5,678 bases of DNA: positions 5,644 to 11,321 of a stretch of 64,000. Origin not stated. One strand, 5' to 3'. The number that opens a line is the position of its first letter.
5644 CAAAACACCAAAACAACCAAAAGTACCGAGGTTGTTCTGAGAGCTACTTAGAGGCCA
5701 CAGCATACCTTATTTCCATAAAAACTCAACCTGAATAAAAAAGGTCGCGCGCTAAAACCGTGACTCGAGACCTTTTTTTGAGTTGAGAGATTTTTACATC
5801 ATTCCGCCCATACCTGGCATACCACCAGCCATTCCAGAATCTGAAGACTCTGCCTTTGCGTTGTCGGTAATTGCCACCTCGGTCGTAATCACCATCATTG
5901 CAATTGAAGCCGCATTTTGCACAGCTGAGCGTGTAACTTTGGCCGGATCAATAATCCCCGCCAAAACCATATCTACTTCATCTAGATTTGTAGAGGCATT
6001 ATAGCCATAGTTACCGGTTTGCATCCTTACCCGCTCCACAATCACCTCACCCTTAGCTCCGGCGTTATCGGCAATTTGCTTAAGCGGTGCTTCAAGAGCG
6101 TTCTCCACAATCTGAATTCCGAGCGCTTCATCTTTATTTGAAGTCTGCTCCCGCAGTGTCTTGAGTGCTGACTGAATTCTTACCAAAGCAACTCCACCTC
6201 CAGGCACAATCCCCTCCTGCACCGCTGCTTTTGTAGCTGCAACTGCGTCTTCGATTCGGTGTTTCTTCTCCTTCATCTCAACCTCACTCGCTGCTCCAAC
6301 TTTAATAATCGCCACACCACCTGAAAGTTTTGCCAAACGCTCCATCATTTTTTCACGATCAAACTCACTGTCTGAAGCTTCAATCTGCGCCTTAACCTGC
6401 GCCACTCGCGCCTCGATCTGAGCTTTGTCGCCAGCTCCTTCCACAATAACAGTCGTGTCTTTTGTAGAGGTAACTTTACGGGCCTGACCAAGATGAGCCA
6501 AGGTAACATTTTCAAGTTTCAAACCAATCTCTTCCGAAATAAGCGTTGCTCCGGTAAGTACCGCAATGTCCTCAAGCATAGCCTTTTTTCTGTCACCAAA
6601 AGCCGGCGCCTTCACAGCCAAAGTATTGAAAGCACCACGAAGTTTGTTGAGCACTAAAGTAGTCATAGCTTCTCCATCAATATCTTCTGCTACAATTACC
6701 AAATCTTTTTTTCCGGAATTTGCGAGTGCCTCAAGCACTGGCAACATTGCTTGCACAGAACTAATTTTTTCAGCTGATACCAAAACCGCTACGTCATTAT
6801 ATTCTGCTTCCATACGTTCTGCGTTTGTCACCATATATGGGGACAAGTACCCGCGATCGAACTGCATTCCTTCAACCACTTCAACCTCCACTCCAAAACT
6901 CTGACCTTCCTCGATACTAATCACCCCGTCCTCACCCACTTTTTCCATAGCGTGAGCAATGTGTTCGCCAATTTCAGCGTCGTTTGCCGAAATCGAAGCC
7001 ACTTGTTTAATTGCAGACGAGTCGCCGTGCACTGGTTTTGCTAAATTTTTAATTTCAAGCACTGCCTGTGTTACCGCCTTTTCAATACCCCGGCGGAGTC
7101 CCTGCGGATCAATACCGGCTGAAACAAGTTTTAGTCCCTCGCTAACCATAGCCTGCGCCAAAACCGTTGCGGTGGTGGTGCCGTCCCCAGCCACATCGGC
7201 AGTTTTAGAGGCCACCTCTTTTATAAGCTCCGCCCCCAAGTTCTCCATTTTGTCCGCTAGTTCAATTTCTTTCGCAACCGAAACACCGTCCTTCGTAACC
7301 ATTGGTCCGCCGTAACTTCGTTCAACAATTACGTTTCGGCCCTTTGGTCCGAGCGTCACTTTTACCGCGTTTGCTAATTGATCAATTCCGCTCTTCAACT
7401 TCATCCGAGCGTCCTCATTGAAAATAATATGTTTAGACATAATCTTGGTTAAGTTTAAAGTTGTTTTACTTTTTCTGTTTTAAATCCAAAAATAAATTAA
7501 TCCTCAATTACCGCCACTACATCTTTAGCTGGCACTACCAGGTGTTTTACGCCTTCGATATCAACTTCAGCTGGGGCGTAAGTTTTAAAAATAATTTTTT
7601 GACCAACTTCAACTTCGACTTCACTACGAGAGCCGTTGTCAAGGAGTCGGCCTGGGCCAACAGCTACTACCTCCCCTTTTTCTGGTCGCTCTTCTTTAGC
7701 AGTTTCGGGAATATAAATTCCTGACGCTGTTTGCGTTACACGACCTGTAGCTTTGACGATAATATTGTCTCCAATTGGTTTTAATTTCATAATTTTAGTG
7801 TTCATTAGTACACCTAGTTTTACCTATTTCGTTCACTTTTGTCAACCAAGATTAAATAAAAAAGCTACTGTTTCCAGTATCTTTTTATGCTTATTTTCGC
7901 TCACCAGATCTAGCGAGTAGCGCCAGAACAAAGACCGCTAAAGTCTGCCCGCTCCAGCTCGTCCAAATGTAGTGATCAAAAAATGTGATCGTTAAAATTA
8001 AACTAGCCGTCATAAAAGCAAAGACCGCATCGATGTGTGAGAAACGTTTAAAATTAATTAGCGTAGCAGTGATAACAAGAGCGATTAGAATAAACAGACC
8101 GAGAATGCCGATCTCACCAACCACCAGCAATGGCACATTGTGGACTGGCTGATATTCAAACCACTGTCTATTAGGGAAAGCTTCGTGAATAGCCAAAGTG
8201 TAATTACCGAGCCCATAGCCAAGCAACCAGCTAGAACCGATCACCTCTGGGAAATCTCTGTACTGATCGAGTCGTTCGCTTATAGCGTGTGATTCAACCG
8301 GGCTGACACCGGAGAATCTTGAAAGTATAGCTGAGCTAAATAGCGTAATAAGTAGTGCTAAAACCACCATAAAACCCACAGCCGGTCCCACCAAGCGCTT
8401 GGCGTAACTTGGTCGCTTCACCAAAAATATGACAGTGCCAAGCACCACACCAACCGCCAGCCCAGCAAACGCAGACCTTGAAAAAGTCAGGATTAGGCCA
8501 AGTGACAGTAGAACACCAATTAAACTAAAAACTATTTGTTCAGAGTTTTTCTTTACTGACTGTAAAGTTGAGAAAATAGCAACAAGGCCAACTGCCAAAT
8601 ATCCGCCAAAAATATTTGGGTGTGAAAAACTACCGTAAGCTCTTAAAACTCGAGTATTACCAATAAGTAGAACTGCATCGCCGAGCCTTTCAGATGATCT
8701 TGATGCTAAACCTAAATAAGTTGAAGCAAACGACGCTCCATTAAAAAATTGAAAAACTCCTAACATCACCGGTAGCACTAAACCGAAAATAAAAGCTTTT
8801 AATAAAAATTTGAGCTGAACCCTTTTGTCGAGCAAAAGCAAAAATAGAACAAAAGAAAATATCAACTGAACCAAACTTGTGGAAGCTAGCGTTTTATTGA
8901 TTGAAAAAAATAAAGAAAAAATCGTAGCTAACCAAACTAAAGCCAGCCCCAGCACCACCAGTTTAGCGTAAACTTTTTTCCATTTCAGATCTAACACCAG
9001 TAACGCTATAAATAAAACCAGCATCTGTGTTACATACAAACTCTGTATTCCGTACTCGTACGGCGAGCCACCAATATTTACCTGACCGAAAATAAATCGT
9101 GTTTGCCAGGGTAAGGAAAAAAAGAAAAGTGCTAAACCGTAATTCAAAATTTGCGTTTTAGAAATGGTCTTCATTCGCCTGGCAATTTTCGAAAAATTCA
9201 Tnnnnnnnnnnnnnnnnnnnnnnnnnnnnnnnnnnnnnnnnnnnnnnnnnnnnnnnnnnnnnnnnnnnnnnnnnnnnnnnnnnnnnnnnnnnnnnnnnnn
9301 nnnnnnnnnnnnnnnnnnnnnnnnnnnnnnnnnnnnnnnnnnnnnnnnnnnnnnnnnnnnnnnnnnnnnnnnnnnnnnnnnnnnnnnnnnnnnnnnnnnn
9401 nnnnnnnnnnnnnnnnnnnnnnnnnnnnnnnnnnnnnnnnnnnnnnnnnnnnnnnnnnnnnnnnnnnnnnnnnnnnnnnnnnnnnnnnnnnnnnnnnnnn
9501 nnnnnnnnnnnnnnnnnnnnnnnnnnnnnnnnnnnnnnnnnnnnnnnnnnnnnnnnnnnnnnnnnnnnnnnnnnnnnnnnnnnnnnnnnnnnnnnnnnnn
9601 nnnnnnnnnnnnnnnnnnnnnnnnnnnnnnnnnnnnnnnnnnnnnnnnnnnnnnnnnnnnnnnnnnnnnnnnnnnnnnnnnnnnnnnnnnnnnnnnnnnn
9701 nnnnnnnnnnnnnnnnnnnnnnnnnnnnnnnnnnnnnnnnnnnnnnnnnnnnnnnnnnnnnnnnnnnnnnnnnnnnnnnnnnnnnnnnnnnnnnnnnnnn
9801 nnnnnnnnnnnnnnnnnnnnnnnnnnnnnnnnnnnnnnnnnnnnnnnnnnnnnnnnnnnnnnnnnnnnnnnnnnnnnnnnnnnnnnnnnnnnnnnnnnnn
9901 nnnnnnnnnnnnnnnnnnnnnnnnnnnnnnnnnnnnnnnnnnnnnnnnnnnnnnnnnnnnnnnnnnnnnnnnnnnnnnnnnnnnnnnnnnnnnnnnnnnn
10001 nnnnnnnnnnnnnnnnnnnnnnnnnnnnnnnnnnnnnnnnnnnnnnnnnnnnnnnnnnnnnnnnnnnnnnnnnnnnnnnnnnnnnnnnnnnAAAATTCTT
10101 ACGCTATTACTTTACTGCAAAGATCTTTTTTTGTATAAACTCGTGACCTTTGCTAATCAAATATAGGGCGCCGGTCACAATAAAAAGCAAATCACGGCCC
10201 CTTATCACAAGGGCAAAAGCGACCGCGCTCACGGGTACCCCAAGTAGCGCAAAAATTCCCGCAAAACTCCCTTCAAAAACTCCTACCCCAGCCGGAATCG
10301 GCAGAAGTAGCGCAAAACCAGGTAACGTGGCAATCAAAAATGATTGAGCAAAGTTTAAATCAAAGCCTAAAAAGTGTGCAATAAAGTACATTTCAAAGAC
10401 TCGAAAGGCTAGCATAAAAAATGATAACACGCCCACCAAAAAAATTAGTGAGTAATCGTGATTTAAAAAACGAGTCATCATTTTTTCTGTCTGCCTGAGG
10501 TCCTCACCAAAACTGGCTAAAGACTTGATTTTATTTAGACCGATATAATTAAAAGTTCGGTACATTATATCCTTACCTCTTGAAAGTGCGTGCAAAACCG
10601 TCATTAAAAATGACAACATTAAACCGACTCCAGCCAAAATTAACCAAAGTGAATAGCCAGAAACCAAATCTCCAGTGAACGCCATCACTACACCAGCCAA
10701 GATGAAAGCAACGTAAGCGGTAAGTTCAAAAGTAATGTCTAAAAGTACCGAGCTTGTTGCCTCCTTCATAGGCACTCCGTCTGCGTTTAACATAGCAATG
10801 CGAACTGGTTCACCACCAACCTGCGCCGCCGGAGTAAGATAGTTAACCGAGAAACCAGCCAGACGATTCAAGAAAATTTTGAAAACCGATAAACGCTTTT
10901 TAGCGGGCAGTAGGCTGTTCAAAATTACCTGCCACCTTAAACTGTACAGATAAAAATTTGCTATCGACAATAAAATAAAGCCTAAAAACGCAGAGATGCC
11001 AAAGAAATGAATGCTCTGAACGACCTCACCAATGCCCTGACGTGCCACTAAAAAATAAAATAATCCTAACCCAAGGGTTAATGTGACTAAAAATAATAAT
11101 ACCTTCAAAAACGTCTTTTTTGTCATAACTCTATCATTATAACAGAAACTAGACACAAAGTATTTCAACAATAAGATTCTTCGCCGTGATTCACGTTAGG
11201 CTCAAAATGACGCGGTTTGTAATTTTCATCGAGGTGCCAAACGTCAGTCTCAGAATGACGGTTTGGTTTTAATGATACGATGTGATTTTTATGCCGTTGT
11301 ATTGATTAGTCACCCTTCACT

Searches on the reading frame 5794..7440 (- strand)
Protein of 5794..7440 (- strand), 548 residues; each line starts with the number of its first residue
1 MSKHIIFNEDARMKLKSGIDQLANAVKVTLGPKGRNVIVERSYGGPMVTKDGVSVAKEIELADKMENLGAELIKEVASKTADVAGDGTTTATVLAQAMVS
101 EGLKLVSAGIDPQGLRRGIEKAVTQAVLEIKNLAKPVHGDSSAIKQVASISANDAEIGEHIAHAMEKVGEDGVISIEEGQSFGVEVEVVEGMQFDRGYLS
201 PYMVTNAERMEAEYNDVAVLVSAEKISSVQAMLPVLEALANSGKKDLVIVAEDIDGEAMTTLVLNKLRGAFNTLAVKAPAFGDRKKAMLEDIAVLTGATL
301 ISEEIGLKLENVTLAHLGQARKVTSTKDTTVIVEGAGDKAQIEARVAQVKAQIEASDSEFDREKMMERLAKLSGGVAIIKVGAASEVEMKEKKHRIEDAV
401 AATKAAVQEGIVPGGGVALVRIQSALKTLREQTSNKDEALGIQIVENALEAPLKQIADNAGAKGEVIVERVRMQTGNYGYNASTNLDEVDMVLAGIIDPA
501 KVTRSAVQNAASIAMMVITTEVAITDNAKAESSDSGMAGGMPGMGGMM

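Call 10: search_protein_families(library=pfam, proteins=[window:5794-7440:-])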
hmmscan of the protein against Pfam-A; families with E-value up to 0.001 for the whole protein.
window:5794-7440:- (548 aa): 1 family
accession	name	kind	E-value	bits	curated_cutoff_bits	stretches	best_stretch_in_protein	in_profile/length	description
PF00118.29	Cpn60_TCP1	-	2e-69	235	34.3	1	22-524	1-486/490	TCP-1/cpn60 chaperonin family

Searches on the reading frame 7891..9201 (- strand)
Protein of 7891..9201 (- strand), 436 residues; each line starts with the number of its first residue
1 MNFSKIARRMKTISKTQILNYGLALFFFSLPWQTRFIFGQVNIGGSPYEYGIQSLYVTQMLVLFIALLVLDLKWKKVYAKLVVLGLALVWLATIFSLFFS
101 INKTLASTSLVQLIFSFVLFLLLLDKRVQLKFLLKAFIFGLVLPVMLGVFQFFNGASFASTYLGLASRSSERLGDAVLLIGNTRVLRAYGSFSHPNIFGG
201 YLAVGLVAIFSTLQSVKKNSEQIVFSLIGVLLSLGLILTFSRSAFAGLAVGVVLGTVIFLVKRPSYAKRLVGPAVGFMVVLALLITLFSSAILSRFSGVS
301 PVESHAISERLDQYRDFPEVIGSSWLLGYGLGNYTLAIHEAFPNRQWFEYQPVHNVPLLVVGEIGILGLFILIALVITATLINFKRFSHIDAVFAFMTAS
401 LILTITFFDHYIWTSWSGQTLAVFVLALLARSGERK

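Call 10: search_protein_families(library=pfam, proteins=[window:7891-9201:-])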
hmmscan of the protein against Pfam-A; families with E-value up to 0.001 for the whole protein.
window:7891-9201:- (436 aa): 1 family
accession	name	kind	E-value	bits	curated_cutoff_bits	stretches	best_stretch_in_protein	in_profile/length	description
PF04932.20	Wzy_C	-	7.8e-15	55.4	31.7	1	229-373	3-149/149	O-Antigen ligase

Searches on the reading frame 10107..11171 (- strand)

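Call 10: search_protein_families(library=pfam, proteins=[window:10107-11171:-])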
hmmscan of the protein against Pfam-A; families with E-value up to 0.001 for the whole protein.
window:10107-11171:- (354 aa): 1 family
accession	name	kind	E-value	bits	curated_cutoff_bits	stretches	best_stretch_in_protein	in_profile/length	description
PF03706.18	LPG_synthase_TM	-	7.5e-39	134.4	33.4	1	28-332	2-299/302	Lysylphosphatidylglycerol synthase TM region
